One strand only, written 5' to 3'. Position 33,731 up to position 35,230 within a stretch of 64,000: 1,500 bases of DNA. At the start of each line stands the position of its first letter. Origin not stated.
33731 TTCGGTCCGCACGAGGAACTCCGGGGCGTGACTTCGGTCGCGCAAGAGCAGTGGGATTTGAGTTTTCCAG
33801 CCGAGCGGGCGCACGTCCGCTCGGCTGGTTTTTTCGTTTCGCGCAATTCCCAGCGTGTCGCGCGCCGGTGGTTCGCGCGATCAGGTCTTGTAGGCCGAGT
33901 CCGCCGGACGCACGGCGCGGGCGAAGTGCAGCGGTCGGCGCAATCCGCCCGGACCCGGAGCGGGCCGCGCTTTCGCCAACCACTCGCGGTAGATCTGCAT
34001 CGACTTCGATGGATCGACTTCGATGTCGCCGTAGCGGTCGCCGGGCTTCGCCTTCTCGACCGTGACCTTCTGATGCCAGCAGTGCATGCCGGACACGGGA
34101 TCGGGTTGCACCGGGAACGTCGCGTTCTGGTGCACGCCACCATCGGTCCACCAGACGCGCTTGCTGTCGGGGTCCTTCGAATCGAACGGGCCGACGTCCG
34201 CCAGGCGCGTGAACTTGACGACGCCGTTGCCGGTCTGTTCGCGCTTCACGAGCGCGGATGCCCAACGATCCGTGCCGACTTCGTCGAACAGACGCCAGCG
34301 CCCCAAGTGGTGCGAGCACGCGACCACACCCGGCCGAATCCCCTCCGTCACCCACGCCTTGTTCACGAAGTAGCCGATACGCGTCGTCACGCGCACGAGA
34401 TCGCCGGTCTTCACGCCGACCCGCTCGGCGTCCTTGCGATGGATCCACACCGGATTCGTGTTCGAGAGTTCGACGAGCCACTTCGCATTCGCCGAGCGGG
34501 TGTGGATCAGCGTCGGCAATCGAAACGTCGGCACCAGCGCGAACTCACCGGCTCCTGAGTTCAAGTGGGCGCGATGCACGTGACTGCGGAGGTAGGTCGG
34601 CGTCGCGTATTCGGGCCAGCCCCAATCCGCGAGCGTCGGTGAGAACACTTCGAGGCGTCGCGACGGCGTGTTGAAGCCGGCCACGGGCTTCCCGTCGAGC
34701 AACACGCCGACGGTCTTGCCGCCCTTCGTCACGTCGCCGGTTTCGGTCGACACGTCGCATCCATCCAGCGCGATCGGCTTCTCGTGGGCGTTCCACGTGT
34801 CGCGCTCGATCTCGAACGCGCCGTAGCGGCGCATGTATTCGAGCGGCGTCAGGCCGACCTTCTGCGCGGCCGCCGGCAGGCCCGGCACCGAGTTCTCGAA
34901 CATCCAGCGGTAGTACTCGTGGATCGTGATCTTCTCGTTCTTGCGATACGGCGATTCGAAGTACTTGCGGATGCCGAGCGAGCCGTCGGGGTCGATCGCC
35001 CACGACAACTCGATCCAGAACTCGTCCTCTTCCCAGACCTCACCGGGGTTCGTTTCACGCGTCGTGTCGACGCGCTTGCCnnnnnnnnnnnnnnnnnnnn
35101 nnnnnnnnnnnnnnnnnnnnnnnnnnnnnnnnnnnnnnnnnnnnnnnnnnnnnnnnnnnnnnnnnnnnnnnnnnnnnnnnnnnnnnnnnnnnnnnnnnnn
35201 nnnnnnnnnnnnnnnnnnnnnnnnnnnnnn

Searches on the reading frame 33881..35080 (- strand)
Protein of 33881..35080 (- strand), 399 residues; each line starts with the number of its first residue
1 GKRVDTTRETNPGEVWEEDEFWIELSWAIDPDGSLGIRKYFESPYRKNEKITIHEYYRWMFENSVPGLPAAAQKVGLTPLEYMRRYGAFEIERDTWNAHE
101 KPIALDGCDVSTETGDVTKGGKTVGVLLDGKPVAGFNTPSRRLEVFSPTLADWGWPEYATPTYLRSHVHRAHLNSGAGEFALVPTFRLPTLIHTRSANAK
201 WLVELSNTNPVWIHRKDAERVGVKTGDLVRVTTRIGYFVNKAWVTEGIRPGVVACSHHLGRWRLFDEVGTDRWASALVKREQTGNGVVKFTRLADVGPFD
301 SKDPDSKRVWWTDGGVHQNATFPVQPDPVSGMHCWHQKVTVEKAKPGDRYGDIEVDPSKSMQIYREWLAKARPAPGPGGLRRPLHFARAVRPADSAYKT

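Call 40: find_homologous_proteins(query=window:33881-35080:-, max_evalue=1e-80)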
Query window:33881-35080:- (399 aa): 2242 proteins with E <= 1e-80 among 8000 candidates; the best 120 are listed.
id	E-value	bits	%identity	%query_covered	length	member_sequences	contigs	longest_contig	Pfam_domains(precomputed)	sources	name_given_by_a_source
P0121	2.6e-277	938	99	100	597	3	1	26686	PF01568.28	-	-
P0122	1.4e-206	705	74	100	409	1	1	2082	PF01568.28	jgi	jgi:anaerobic selenocysteine-containing dehydrogenase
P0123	5.5e-203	693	71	100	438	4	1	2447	PF01568.28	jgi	jgi:anaerobic selenocysteine-containing dehydrogenase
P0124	2.0e-196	671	69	100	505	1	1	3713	PF01568.28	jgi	jgi:anaerobic selenocysteine-containing dehydrogenase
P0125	8.8e-195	666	71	100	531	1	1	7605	PF01568.28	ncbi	ncbi:MAG: molybdopterin dinucleotide binding domain-containing protein [Planctomycetota bacterium JB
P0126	8.3e-193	659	67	100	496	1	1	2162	PF01568.28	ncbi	ncbi:MAG: molybdopterin dinucleotide binding domain-containing protein, partial [Gemmatimonadota bac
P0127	8.8e-193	659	68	100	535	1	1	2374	PF01568.28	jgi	jgi:anaerobic selenocysteine-containing dehydrogenase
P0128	2.0e-192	658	70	99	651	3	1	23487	PF01568.28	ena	-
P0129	6.2e-192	656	69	100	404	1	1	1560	PF01568.28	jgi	jgi:anaerobic selenocysteine-containing dehydrogenase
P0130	2.3e-191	654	66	100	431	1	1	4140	PF01568.28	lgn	-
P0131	2.3e-191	654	68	99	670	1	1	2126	PF01568.28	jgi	-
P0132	2.9e-191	654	68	99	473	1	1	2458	PF01568.28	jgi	jgi:anaerobic selenocysteine-containing dehydrogenase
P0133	3.0e-190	651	69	99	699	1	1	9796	PF00384.28,PF01568.28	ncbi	-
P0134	5.8e-190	650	66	100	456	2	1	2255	PF01568.28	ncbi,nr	ncbi:MAG TPA: molybdopterin dinucleotide binding domain-containing protein, partial [Planctomycetota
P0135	9.6e-190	649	68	100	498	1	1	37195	PF01568.28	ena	-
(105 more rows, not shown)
